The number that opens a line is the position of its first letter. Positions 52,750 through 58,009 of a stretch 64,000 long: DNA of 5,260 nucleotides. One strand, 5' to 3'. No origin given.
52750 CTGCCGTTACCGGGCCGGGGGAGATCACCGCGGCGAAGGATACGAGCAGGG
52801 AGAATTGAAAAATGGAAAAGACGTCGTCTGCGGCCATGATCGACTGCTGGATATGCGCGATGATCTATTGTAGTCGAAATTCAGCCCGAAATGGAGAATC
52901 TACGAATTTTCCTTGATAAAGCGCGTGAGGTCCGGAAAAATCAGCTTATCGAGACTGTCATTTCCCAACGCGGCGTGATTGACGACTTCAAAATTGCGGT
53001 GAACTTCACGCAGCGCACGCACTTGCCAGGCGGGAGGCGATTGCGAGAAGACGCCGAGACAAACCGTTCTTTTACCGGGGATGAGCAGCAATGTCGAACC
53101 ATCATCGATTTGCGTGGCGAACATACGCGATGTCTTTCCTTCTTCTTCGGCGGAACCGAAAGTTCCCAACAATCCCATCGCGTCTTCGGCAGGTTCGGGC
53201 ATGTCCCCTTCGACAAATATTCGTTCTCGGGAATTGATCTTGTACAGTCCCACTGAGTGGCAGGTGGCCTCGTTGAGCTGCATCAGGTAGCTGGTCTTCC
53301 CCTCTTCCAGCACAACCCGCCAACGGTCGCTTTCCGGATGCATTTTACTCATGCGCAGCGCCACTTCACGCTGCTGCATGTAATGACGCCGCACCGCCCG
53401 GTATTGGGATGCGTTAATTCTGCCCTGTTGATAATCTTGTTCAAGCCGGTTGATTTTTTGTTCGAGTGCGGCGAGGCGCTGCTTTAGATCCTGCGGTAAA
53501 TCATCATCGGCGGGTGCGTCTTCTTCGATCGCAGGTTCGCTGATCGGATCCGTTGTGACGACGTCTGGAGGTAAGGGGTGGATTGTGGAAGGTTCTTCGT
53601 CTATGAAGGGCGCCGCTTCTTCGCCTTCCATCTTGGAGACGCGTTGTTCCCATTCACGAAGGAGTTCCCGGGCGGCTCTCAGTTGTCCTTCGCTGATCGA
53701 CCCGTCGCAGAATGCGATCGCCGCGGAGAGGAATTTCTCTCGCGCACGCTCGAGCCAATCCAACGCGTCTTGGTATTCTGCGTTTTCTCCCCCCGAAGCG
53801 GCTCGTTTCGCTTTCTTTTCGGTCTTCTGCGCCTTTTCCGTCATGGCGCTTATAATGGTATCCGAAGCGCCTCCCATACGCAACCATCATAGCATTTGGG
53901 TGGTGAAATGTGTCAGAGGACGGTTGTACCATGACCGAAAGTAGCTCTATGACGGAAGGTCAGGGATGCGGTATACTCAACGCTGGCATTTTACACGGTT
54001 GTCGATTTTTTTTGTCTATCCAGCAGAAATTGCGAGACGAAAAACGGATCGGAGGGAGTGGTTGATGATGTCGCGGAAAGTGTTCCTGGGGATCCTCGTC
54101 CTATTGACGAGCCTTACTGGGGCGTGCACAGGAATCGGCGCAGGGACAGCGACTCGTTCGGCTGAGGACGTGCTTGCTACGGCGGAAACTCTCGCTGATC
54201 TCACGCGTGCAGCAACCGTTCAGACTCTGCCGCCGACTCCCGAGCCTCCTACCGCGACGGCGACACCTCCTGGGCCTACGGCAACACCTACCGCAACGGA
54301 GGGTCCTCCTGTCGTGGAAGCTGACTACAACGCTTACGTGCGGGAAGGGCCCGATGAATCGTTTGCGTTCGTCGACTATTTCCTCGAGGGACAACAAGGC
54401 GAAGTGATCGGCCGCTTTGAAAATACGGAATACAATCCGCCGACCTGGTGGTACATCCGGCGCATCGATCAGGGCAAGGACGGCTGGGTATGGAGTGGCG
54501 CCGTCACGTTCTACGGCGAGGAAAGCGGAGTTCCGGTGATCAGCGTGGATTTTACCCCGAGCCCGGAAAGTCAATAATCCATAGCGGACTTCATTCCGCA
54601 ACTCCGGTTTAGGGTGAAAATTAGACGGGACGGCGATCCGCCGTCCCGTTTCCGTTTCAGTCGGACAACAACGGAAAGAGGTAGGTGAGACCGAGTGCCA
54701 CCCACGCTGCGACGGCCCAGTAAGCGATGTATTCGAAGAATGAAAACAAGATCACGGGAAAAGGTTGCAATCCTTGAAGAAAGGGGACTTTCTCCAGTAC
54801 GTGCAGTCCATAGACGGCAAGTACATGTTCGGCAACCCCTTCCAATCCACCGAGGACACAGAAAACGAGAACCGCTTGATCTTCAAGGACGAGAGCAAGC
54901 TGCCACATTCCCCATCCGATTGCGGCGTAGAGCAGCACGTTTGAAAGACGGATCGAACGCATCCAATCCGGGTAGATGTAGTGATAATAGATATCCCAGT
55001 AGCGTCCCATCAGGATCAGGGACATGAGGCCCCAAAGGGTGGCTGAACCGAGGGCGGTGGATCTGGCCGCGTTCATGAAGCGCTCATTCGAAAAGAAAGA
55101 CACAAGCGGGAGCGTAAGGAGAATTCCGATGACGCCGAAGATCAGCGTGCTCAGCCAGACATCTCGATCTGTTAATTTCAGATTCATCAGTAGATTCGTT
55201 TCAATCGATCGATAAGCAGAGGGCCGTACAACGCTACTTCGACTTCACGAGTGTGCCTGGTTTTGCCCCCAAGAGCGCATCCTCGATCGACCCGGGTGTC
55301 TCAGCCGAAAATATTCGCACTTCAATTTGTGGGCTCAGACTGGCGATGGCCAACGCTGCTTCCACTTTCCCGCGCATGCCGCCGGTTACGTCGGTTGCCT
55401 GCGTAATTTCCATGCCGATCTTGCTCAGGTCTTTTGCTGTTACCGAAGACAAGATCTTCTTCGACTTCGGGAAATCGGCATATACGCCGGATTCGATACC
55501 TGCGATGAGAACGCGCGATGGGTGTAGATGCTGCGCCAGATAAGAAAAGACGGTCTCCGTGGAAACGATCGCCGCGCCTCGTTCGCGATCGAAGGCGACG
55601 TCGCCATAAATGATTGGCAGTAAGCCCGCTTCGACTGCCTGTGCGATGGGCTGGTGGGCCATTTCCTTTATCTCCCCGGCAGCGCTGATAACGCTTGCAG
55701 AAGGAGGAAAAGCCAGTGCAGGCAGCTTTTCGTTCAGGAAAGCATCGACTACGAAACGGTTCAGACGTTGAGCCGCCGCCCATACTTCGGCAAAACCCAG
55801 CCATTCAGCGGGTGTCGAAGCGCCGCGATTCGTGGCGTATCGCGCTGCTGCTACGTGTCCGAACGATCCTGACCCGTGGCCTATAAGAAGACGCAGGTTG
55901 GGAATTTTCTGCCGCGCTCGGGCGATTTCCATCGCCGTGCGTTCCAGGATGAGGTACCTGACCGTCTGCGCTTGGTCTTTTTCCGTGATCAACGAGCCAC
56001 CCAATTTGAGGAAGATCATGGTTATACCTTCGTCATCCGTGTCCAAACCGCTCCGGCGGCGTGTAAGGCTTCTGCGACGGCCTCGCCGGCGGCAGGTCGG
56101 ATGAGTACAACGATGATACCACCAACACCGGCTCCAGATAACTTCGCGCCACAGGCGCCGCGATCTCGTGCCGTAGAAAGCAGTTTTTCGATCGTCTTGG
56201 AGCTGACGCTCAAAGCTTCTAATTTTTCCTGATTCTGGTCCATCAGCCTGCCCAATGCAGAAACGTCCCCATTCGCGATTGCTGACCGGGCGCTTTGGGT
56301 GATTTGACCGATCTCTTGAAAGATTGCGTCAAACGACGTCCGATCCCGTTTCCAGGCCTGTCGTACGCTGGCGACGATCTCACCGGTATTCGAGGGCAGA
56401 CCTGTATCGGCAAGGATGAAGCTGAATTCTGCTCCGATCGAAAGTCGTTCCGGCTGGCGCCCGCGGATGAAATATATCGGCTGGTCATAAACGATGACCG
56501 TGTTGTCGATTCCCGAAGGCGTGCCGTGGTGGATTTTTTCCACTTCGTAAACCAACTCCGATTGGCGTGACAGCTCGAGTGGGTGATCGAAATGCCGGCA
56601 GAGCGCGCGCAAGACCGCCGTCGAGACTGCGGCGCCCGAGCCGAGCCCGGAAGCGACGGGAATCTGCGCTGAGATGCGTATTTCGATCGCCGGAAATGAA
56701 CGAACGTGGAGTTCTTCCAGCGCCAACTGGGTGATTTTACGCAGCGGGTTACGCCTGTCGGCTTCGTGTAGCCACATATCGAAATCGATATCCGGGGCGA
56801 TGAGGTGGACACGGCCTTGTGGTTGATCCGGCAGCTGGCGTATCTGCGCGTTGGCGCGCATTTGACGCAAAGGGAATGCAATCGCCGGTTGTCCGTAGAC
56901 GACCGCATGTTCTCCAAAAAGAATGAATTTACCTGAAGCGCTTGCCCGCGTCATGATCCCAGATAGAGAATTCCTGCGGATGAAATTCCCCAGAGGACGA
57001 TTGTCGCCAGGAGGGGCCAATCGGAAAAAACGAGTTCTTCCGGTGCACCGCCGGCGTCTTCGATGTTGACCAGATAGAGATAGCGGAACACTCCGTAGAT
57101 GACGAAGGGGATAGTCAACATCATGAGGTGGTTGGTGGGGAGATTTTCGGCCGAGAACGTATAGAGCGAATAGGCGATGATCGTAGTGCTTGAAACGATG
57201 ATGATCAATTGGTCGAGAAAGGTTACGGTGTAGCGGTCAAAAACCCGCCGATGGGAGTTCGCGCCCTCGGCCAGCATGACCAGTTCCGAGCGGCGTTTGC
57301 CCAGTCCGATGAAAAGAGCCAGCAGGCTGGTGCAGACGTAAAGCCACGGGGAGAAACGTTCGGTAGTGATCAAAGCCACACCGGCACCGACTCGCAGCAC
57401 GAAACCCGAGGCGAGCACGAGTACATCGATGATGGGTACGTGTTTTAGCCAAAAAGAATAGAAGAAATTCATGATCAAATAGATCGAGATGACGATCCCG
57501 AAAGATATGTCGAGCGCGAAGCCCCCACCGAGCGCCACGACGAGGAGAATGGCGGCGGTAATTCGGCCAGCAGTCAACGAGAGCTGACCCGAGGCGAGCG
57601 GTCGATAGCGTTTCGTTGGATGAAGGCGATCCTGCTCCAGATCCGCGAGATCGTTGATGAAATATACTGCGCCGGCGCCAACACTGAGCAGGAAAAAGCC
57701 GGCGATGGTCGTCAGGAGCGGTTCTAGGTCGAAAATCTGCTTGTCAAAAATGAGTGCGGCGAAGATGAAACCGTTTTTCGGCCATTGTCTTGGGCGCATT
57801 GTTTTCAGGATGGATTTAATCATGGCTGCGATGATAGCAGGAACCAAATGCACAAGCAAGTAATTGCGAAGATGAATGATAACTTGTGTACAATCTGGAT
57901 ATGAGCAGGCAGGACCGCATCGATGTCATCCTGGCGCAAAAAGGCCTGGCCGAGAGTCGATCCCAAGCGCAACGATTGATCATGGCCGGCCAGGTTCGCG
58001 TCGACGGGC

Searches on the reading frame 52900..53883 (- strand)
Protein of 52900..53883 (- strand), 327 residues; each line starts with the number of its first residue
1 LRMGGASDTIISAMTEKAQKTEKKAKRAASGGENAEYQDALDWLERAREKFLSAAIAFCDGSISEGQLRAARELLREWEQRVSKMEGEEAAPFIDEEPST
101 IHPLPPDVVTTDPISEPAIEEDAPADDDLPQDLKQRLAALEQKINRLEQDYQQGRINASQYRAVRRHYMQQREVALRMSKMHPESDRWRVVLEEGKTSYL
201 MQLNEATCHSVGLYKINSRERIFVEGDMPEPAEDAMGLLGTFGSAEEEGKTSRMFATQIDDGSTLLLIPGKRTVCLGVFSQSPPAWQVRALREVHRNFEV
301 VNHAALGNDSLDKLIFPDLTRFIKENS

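Call 24: search_protein_families(library=pfam, proteins=[window:52900-53883:-], max_evalue=0.001)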
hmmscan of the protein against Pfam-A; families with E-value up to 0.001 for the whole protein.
window:52900-53883:- (327 aa): 0 families

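Call 84: search_protein_families(library=ncbifam, proteins=[window:52900-53883:-], max_evalue=0.00001)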
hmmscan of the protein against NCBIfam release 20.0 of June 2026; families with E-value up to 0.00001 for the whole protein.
window:52900-53883:- (327 aa): 0 families

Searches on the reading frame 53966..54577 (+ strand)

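Call 39: search_protein_families(library=pfam, proteins=[window:53966-54577:+], max_evalue=0.00001)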
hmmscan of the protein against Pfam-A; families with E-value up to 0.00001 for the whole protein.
window:53966-54577:+ (203 aa): 1 family
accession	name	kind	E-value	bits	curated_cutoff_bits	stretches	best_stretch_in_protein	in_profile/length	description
PF08239.17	SH3_3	-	5.7e-06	26.9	27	1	122-180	2-53/54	Bacterial SH3 domain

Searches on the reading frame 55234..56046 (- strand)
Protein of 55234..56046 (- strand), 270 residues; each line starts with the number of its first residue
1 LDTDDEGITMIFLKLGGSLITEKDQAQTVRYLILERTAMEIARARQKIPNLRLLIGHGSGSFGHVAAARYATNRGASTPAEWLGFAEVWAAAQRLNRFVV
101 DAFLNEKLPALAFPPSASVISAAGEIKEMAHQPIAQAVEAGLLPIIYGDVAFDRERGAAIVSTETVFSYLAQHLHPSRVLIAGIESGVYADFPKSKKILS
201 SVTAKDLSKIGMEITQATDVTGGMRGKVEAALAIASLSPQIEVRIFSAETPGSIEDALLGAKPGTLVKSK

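Call 39: search_protein_families(library=pfam, proteins=[window:55234-56046:-], max_evalue=0.00001)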
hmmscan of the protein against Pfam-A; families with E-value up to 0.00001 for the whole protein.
window:55234-56046:- (270 aa): 1 family
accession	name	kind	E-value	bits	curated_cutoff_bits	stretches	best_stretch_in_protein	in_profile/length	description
PF00696.33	AA_kinase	-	1.1e-31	110.8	24.9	1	10-247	2-234/234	Amino acid kinase family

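Call 84: search_protein_families(library=ncbifam, proteins=[window:55234-56046:-], max_evalue=0.00001)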
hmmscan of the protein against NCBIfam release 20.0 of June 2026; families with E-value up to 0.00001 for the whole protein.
window:55234-56046:- (270 aa): 3 families
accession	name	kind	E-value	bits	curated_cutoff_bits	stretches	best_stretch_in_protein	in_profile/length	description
NF040647.1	IPPK_Arch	equivalog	1.6e-51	175.1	120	1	11-266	1-258/259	isopentenyl phosphate kinase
TIGR00761.1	argB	equivalog_domain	2.6e-08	33.7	151.3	1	122-234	116-221/231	acetylglutamate kinase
NF000122.1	485965_fosC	equivalog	1.4e-06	28.4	350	1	122-246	37-159/182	fosfomycin resistance kinase FosC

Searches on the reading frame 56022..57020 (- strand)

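Call 39: search_protein_families(library=pfam, proteins=[window:56022-57020:-], max_evalue=0.00001)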
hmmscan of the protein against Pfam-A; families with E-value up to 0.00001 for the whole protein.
window:56022-57020:- (332 aa): 2 families
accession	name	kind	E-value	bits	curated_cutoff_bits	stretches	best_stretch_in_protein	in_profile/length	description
PF00288.32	GHMP_kinases_N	-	2.2e-16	60.3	22.3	1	99-177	9-83/87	GHMP kinases N terminal domain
PF08544.19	GHMP_kinases_C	-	5.7e-14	52.7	21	1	245-323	2-83/85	GHMP kinases C terminal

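Call 84: search_protein_families(library=ncbifam, proteins=[window:56022-57020:-], max_evalue=0.00001)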
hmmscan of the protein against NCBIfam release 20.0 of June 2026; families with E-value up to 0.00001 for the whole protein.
window:56022-57020:- (332 aa): 16 families
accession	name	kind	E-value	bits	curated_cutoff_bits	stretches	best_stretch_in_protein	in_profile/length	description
TIGR00549.1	mevalon_kin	equivalog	4.6e-75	252.7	163.05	1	28-306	1-276/276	mevalonate kinase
NF003036.0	PRK03926.1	equivalog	3.2e-54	184.1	403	1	23-325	1-285/302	mevalonate kinase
NF003006.0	PRK03817.1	equivalog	4.5e-18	65.3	443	1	230-320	236-326/352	galactokinase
NF001816.0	PRK00555.1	equivalog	8.3e-13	48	509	1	244-322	260-339/363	galactokinase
TIGR00131.1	gal_kin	equivalog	1.6e-12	47.1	226.65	1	244-319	285-362/388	galactokinase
NF009948.0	PRK13412.1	equivalog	2.4e-10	38.8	721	1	202-316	829-945/974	bifunctional fucokinase/fucose-1-phosphate guanylyltransferase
NF002870.0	PRK03188.1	equivalog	4.2e-10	38.8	286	0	105-149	87-131/310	4-(cytidine 5'-diphospho)-2-C-methyl-D-erythritol kinase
NF049969.1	GlMnHpPKinHddA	equivalog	7.1e-10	38.8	600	1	218-319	214-316/338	D-glycero-D-manno-heptose 7-phosphate kinase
NF003705.0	PRK05322.1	equivalog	1.9e-09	36.8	385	1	239-317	279-359/388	galactokinase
NF003472.0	PRK05101.1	equivalog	3.5e-09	36.1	499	0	241-321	275-358/382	galactokinase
NF002288.1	PRK01212.1-4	equivalog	5.7e-09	35.4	194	1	101-320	64-279/303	homoserine kinase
TIGR01220.1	Pmev_kin_Gr_pos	equivalog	7.7e-08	31.8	165.7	0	191-312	208-334/358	phosphomevalonate kinase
NF011202.0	PRK14608.1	equivalog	1.5e-07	31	204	1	102-326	84-285/294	4-(cytidine 5'-diphospho)-2-C-methyl-D-erythritol kinase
NF040957.1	Arch_PMK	equivalog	2.5e-07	30.5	500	1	123-306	91-286/316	phosphomevalonate kinase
TIGR00191.1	thrB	equivalog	8.9e-07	28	168.25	0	91-164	61-132/304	homoserine kinase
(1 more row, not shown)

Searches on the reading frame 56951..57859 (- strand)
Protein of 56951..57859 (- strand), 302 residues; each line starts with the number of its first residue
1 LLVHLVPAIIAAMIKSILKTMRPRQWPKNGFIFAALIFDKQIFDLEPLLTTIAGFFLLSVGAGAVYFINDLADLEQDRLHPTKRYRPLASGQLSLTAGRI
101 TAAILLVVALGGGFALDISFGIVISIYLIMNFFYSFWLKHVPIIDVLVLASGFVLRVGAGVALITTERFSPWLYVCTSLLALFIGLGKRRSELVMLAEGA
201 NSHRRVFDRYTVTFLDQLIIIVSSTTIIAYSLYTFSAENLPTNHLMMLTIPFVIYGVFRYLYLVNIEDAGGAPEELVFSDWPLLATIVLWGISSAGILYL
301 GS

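Call 39: search_protein_families(library=pfam, proteins=[window:56951-57859:-], max_evalue=0.00001)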
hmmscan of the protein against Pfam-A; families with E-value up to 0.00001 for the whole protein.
window:56951-57859:- (302 aa): 1 family
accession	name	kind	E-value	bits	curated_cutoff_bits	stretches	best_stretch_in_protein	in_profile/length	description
PF01040.23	UbiA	-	1.3e-20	74.2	34.2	1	33-268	7-236/250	UbiA prenyltransferase family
